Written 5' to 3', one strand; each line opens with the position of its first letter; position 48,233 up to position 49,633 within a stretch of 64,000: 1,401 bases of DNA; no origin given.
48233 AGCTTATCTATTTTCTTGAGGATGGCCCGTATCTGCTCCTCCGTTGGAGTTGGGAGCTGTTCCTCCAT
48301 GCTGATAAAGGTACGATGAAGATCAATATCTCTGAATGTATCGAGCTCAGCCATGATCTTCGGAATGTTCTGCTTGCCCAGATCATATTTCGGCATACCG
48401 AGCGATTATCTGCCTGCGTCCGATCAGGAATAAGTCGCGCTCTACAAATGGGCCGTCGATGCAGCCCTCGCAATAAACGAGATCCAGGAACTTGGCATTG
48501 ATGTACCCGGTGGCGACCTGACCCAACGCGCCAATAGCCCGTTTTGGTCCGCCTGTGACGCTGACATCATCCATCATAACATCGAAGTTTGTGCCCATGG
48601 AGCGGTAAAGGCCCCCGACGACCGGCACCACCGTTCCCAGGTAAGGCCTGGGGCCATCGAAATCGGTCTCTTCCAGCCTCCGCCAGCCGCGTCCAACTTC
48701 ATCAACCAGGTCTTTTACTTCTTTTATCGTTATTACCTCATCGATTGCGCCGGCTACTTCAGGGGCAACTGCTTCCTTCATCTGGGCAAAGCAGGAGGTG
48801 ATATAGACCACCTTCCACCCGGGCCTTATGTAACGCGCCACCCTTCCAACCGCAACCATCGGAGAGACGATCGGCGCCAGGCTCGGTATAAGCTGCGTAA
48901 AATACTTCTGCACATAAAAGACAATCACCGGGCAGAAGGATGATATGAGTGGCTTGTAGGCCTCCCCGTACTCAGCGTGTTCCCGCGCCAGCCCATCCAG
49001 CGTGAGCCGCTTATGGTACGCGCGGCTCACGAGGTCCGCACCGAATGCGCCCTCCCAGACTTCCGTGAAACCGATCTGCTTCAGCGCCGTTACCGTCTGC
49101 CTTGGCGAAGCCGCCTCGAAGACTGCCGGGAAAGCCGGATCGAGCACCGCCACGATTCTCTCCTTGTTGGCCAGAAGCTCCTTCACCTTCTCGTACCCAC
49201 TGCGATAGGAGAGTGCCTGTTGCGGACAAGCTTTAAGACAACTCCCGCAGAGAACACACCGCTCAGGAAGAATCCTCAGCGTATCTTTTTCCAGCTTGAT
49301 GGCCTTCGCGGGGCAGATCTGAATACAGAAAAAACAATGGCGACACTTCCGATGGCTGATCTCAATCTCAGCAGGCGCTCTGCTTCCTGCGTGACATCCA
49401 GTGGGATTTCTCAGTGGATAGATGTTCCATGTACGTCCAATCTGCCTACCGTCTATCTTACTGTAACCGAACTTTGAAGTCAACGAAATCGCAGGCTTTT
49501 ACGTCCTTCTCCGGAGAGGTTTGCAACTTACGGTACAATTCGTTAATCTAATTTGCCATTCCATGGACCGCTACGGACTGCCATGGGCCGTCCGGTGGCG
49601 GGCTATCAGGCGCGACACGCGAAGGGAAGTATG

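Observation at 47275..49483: Sensory [FeFe]-hydrogenase-like protein wired directly to a histidine kinase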

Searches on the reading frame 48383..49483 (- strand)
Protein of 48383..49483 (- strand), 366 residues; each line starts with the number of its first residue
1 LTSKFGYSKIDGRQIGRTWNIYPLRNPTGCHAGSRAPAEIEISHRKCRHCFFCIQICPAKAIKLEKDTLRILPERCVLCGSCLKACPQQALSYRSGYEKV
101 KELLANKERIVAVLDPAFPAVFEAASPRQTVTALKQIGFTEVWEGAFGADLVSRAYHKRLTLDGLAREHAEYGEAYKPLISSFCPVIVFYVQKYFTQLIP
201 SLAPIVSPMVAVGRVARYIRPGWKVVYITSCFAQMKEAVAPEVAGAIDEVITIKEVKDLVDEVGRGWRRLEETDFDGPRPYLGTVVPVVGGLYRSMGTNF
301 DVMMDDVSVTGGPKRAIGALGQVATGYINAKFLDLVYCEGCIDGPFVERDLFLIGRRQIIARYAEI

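Call 3: search_protein_families(library=pfam, proteins=[window:48383-49483:-], max_evalue=0.01)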
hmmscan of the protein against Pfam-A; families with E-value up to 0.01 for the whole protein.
window:48383-49483:- (366 aa): 12 families
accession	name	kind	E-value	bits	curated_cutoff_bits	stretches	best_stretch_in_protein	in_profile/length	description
PF02906.19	Fe_hyd_lg_C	-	1.3e-34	120.4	22.1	1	109-345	2-245/245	Iron only hydrogenase large subunit, C-terminal domain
PF12837.12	Fer4_6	-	2.9e-09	36.9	25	2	71-91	4-24/24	4Fe-4S binding domain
PF12838.12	Fer4_7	-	4e-09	37.2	27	1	46-90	1-52/52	4Fe-4S dicluster domain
PF13237.11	Fer4_10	-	4.2e-09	36.6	25.5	2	41-87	3-53/53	4Fe-4S dicluster domain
PF13484.11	Fer4_16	-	7.9e-08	33.4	30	1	75-94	1-20/66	4Fe-4S double cluster binding domain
PF00037.32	Fer4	-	1.7e-07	31.2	21.1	1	71-91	3-23/24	4Fe-4S binding domain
PF14697.11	Fer4_21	-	1.4e-06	28.8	35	1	42-90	3-56/59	4Fe-4S dicluster domain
PF25160.1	LdpA_Fe-S-bd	-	1.4e-06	28.4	27.6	1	53-92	9-44/49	LdpA Fe-S cluster-binding domain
PF13187.11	Fer4_9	-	2.5e-06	27.9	27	1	46-90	1-51/52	4Fe-4S dicluster domain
PF12797.12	Fer4_2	-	1.3e-05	25.2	24.5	1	71-87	5-21/22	4Fe-4S binding domain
PF12800.12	Fer4_4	-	0.0039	17.9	24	1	73-88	1-16/17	4Fe-4S binding domain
PF13746.11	Fer4_18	-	0.0061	17.2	27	0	43-88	57-97/114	4Fe-4S dicluster domain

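Call 4: search_protein_families(library=ncbifam, proteins=[window:48383-49483:-], max_evalue=0.01)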
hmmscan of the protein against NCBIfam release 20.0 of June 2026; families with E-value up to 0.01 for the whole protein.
window:48383-49483:- (366 aa): 86 families (the best 25 are shown)
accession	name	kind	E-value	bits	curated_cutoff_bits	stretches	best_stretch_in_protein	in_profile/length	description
TIGR04105.1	FeFe_hydrog_B1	subfamily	9.9e-46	156.4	450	1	53-346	166-457/462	monomeric [FeFe] hydrogenase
NF040763.1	FeFe_hydrog_A6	exception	4e-24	84.9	765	1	74-278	188-406/571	NADH-dependent [FeFe] hydrogenase, group A6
TIGR02512.1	FeFe_hydrog_A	subfamily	1.5e-22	80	405.95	1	40-278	2-268/375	[FeFe] hydrogenase, group A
NF040762.1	Hydr_FeFe_Clost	exception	3.4e-17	62.3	900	1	73-276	186-403/572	ferredoxin hydrogenase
TIGR02700.1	flavo_MJ0208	hypoth_equivalog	1.2e-10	41.1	251.35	1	41-110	144-214/234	dihydromethanopterin reductase (acceptor)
NF043069.1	T4HPD_activ_SAM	equivalog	2.7e-10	40.1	425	1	35-106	41-112/299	trans-4-hydroxy-L-proline dehydratase activase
NF004541.0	PRK05888.2-2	equivalog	4.3e-10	39.7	217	1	40-109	56-125/168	NADH-quinone oxidoreductase subunit NuoI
TIGR04041.1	activase_YjjW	hypoth_equivalog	4.4e-10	39.4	250.2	1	44-106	40-101/276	YjjW family glycine radical enzyme activase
NF040864.1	HgcB_ferredoxin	equivalog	4.5e-10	39.2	99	1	40-97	9-67/93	mercury methylation ferredoxin HgcB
NF006221.0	PRK08348.1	subfamily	9.7e-10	38.3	124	1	20-95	21-96/136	NADH-plastoquinone oxidoreductase subunit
NF038196.1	ferrodoxin_EFR1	subfamily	1.4e-09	38.3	75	1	42-96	182-234/242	EFR1 family ferrodoxin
NF043039.1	HgcAB_like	equivalog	2.2e-09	37.4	285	1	36-92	291-350/350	HgcAB-like fusion protein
NF042909.1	FMH_DH_FwdF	exception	3.2e-09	36.4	375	2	39-90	251-310/336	tungsten-dependent formylmethanofuran dehydrogenase subunit FwdF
TIGR01971.1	NuoI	subfamily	3.9e-09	36.2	113.05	2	70-101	77-108/121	NADH-quinone oxidoreductase, chain I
NF058577.1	FdxA_fam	equivalog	8.4e-09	35.5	65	1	45-90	7-52/52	4Fe-4S ferredoxin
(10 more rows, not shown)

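Call 23: search_solved_structures(query=window:48383-49483:-, max_evalue=0.001, show_alignments=3)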
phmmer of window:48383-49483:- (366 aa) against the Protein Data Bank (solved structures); distinct sequences matched with E-value up to 0.001: 94 (the best 60 are shown).
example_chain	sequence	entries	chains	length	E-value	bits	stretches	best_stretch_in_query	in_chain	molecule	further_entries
8a6t_A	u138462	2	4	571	6.2e-23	85.1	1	71-303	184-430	Electron bifurcating hydrogenase subunit HydA1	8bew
7p5h_A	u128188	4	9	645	1.6e-18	70.6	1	71-279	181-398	Fe-hydrogenase, subunit alpha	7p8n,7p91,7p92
9sw6_G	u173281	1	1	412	2.4e-17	66.7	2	39-93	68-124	Polyferredoxin protein MvhB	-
9sfi_O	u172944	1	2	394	1.6e-16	64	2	33-88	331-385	Ferredoxin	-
6gm4_A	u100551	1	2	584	2.5e-15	60.1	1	74-279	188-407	Iron hydrogenase 1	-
7qhf_A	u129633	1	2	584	4.4e-15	59.3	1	74-279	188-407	Iron hydrogenase 1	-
6gm0_A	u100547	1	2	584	4.5e-15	59.2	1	74-279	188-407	Iron hydrogenase 1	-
6gm1_A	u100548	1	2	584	5e-15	59.1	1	74-279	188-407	Iron hydrogenase 1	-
6gm2_A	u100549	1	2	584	5.1e-15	59.1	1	74-279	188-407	Iron hydrogenase 1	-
6gm8_A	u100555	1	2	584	5.1e-15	59.1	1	74-279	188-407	Iron hydrogenase 1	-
6gm3_A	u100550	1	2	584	5.4e-15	59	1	74-279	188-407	Iron hydrogenase 1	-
7qv7_D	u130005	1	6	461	5.6e-15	58.9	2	38-135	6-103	Hydrogen dependent carbon dioxide reductase subunit HydA2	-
1c4a_A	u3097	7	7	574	5.8e-15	58.9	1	74-279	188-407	PROTEIN (FE-ONLY HYDROGENASE) | PROTEIN (PERIPLASMIC HYDROGENASE 1) | Iron hydrogenase 1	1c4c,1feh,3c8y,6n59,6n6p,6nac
5la3_A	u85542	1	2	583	6e-15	58.8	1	74-279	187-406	Iron hydrogenase 1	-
4xdd_A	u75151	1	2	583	6.1e-15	58.8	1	74-279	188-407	Iron hydrogenase 1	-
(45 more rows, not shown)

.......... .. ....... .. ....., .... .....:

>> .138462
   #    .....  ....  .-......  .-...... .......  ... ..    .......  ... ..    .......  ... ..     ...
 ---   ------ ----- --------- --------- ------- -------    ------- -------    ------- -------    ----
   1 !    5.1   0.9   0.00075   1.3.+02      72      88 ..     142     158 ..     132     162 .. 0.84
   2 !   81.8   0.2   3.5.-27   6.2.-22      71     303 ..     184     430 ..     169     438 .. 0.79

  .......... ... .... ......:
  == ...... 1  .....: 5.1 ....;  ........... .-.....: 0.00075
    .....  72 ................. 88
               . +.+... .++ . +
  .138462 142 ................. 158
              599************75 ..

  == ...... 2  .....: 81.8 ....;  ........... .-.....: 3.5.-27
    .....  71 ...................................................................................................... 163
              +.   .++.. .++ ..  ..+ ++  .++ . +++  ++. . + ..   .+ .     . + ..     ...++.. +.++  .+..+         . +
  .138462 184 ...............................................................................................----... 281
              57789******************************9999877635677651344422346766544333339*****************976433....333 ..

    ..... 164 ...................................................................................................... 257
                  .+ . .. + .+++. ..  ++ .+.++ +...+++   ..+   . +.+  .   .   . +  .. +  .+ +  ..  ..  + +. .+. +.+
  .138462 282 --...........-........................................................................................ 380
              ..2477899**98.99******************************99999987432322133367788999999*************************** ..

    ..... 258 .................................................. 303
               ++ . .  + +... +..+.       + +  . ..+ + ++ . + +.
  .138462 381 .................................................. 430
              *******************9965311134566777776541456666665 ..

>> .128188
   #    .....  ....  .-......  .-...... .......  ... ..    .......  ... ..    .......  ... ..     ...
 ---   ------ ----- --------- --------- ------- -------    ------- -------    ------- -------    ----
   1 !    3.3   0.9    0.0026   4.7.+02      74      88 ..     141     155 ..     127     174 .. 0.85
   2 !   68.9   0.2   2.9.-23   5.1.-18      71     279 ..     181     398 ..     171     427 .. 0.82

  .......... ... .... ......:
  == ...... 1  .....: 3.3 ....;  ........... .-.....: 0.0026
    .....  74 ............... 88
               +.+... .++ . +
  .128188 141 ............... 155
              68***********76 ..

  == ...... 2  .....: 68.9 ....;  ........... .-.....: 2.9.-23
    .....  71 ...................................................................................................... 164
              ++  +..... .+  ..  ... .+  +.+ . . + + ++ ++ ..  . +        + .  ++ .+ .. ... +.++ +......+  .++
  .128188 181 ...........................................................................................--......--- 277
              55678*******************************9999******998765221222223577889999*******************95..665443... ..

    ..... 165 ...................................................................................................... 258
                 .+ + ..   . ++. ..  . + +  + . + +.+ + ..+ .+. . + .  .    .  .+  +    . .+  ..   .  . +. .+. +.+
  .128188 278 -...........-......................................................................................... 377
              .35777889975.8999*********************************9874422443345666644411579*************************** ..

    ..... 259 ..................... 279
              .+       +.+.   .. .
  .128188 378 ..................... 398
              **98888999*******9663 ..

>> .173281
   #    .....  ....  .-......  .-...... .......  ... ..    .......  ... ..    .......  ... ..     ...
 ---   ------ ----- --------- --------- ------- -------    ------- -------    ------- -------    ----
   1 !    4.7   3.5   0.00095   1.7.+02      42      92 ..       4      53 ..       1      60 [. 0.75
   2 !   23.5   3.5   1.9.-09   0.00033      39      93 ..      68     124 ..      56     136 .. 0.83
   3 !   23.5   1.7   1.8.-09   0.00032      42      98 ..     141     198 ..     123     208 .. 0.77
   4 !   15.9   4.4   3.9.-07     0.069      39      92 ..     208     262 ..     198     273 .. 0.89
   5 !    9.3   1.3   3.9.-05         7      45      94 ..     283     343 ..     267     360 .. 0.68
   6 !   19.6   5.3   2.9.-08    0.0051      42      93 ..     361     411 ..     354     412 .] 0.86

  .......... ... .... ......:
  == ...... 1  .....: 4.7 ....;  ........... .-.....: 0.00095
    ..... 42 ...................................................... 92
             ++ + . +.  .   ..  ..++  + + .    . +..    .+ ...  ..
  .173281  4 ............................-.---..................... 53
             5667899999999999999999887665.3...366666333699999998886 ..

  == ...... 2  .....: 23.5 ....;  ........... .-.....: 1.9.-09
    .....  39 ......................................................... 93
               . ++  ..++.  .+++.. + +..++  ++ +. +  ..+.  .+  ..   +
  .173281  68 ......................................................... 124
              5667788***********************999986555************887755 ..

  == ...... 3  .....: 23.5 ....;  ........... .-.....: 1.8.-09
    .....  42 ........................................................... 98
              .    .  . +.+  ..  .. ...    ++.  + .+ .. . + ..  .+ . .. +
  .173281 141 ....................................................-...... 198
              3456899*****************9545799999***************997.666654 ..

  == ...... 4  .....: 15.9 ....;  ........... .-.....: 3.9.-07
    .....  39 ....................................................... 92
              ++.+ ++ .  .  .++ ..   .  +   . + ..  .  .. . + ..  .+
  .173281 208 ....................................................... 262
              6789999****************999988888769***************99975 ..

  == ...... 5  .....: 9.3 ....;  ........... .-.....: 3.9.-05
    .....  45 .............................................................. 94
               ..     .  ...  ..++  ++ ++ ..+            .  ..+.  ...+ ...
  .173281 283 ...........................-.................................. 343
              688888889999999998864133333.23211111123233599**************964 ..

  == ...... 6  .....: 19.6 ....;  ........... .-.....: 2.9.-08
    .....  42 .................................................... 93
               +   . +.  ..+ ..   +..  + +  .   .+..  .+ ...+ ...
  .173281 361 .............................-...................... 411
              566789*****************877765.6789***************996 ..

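Call 38: search_protein_representatives(protein=window:48383-49483:-)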
Query: 366 residues. Proteins with E-value up to 0.001 (for the whole library): 5922; up to 1e-10: 1785; up to 1e-30: 281. The best 150 are listed.
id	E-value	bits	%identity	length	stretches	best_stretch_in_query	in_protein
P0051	1.7e-125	435.8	62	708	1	40-365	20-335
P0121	2.9e-73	264.0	40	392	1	44-365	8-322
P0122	3.2e-72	260.5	41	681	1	43-364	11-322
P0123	1.4e-71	258.4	44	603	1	44-364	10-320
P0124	1.1e-66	242.3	41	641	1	45-363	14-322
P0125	1.7e-66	241.7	38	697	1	40-364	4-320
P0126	3.6e-65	237.3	39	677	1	44-364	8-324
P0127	4.3e-65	237.1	40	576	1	46-361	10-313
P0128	8.4e-65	236.1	39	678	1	46-363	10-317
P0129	3.2e-64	234.2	42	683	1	45-361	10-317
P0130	1.2e-63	232.4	40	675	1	29-363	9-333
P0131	2.6e-62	227.9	39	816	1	45-361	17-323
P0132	6.1e-62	226.7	39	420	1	44-365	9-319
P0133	1.1e-61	225.8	38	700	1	44-361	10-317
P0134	1.2e-59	219.2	36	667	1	45-364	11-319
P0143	1.1e-56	209.4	39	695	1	43-364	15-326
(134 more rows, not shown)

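Call 61: find_encoding_contigs(protein=P0125, flank=10000, max_places=2)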
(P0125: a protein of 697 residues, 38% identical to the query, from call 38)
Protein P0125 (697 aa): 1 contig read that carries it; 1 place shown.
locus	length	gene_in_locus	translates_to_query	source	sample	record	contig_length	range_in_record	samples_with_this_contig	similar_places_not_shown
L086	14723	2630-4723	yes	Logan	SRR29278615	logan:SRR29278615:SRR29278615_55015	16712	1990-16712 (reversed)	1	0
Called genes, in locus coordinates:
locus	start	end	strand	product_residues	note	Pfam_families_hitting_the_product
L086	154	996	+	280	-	PF05681:Fumerase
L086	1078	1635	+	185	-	PF05683:Fumerase_C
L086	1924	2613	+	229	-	PF00072:Response_reg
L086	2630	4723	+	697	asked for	PF12838:Fer4_7, PF13187:Fer4_9, PF13237:Fer4_10 (weak), PF14697:Fer4_21 (weak), PF02906:Fe_hyd_lg_C, PF04060:FeS, PF00512:HisKA, PF02518:HATPase_c, +3 more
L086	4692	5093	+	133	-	PF00072:Response_reg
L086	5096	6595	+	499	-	PF00072:Response_reg, PF00512:HisKA, PF02518:HATPase_c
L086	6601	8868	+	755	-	PF00175:NAD_binding_1 (weak), PF10418:DHODB_Fe-S_bind, PF14691:Fer4_20, PF01262:AlaDh_PNT_C (faint), PF00070:Pyr_redox (faint), PF07992:Pyr_redox_2, PF13450:NAD_binding_8 (weak), PF13738:Pyr_redox_3 (weak)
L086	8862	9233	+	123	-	PF07085:DRTGG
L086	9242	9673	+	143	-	PF13581:HATPase_c_2 (weak), PF02518:HATPase_c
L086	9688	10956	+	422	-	PF00037:Fer4 (weak), PF12838:Fer4_7, PF13187:Fer4_9, PF13237:Fer4_10, PF14697:Fer4_21, PF25160:LdpA_Fe-S-bd (weak), PF02906:Fe_hyd_lg_C, PF04060:FeS, +1 more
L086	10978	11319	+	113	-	-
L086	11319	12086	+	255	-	PF02811:PHP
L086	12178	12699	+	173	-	PF02518:HATPase_c, PF13589:HATPase_c_3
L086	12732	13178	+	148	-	PF01257:2Fe-2S_thioredx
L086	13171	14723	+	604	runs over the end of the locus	PF01257:2Fe-2S_thioredx (weak), PF01512:Complex1_51K, PF10531:SLBB (weak), PF10589:NADH_4Fe-4S, PF13237:Fer4_10, PF00037:Fer4, PF12797:Fer4_2 (weak), PF12837:Fer4_6 (weak), +3 more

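Call 62: find_encoding_contigs(protein=P0122, flank=10000, max_places=2)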
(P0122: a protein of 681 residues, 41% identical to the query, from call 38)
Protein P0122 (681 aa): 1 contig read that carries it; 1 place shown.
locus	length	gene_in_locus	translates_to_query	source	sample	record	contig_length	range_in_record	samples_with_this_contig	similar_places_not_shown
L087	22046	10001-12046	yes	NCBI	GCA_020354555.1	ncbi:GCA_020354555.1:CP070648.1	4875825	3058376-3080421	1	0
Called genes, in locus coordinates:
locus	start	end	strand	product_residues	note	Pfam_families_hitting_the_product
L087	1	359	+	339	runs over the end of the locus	-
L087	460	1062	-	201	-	PF00248:Aldo_ket_red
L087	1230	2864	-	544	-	PF06418:CTP_synth_N, PF00117:GATase, PF07722:Peptidase_C26 (faint)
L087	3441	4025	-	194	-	PF00294:PfkB (weak), PF08543:Phos_pyr_kin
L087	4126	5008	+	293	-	PF06968:BATS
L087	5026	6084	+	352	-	PF04055:Radical_SAM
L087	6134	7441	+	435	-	PF02421:FeoB_N (weak), PF00350:Dynamin_N (faint), PF01926:MMR_HSR1, PF18128:HydF_dimer, PF18133:HydF_tetramer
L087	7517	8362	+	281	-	PF10418:DHODB_Fe-S_bind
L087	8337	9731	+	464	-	PF14691:Fer4_20, PF01262:AlaDh_PNT_C (faint), PF07992:Pyr_redox_2, PF13450:NAD_binding_8 (weak), PF13738:Pyr_redox_3 (faint), PF00070:Pyr_redox (weak)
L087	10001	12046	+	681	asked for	PF12838:Fer4_7 (weak), PF13187:Fer4_9 (weak), PF13237:Fer4_10, PF25160:LdpA_Fe-S-bd (weak), PF02906:Fe_hyd_lg_C, PF04060:FeS, PF00512:HisKA, PF02518:HATPase_c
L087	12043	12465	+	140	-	PF00072:Response_reg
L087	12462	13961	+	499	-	PF00072:Response_reg, PF00989:PAS (weak), PF08448:PAS_4, PF13188:PAS_8 (faint), PF13426:PAS_9 (weak), PF00512:HisKA, PF02518:HATPase_c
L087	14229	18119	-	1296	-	PF08309:LVIVD, PF08308:PEGA (faint), PF13620:CarboxypepD_reg, PF14686:fn3_3 (weak), PF17210:SdrD_B (faint), PF13620:CarboxypepD_reg, PF13715:CarbopepD_reg_2 (weak), PF13620:CarboxypepD_reg, +3 more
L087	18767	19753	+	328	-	PF02638:GHL10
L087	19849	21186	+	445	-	PF00884:Sulfatase, PF01663:Phosphodiest (weak), PF16347:SGSH_C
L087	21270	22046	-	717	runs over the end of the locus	PF00884:Sulfatase, PF01663:Phosphodiest (weak), PF16347:SGSH_C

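Call 68: find_encoding_contigs(protein=P0128, flank=10000, max_places=1)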
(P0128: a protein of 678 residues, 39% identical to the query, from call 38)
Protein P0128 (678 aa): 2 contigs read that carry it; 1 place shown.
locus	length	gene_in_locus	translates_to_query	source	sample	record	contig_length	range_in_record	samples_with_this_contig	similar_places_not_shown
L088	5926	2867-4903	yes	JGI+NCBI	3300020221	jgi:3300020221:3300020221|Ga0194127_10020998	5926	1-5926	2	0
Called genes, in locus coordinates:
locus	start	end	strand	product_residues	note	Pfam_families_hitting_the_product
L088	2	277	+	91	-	PF01750:HycI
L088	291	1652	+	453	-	PF04055:Radical_SAM, PF06968:BATS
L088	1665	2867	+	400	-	PF00350:Dynamin_N (faint), PF01926:MMR_HSR1, PF18128:HydF_dimer, PF18133:HydF_tetramer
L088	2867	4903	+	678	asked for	PF12838:Fer4_7 (weak), PF13187:Fer4_9 (weak), PF13237:Fer4_10, PF14697:Fer4_21 (weak), PF02906:Fe_hyd_lg_C, PF04060:FeS, PF00512:HisKA, PF02518:HATPase_c, +2 more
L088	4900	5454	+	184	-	PF07998:Peptidase_M54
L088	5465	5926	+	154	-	?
